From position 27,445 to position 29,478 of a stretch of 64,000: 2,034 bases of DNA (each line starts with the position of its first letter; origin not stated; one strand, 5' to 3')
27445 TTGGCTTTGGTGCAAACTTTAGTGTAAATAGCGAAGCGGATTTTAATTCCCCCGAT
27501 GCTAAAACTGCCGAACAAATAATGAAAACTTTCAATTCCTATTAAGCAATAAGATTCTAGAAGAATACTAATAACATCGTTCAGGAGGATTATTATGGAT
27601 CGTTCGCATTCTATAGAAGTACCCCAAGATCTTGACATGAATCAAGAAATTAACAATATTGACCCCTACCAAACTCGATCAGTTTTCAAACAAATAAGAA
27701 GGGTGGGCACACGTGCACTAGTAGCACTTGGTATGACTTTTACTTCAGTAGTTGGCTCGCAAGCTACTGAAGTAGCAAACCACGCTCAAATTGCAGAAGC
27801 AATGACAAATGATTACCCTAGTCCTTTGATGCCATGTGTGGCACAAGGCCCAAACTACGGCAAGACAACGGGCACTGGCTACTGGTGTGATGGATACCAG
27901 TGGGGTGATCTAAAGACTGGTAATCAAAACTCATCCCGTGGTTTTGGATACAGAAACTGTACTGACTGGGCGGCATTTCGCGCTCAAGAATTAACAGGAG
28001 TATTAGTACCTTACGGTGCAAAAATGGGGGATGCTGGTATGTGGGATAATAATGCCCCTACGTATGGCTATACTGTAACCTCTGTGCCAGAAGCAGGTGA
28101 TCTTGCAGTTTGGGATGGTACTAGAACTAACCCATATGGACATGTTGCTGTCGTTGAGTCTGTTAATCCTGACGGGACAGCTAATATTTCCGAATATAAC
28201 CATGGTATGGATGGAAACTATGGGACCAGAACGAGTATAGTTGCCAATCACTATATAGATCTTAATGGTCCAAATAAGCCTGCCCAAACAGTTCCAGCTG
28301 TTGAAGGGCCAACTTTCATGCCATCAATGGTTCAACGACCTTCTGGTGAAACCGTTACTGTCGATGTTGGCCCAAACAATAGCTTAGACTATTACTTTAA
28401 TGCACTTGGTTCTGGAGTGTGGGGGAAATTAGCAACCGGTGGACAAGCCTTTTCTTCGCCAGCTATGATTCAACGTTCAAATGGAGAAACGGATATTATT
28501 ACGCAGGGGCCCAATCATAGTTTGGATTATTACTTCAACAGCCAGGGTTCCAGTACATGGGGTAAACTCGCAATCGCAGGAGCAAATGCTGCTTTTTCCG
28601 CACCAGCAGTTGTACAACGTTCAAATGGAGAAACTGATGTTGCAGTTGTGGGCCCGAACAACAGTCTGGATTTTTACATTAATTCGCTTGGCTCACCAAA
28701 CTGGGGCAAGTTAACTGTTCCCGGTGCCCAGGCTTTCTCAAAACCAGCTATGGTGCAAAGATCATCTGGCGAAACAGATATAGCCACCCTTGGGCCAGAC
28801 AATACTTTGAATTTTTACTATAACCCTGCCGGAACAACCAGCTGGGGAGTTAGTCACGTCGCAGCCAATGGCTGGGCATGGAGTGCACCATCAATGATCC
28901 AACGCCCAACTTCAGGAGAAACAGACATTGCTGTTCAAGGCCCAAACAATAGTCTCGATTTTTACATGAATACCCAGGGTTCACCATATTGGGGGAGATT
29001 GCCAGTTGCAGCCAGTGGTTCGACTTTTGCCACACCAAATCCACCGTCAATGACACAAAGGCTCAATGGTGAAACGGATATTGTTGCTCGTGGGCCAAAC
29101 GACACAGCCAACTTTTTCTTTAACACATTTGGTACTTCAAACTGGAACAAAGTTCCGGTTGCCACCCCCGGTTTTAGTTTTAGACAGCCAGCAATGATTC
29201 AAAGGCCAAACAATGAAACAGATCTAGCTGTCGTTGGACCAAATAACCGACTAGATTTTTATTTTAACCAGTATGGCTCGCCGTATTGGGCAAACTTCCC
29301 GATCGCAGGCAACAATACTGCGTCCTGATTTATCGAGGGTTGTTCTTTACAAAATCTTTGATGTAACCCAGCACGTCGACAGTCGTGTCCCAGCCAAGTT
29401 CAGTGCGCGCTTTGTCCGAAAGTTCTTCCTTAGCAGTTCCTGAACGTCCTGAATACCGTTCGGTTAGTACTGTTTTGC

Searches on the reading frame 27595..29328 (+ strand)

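Call 54: search_protein_families(library=pfam, proteins=[window:27595-29328:+], max_evalue=0.00001)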
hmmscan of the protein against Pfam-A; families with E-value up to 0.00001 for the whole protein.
window:27595-29328:+ (577 aa): 2 families
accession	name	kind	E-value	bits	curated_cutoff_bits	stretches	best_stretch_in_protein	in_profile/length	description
PF05257.22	CHAP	-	3.5e-19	69.5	26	1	115-202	4-81/81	CHAP domain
PF19417.4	RnlA_toxin_N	-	3.9e-07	30.7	24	0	297-321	39-63/82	RNase LS, bacterial toxin N-terminal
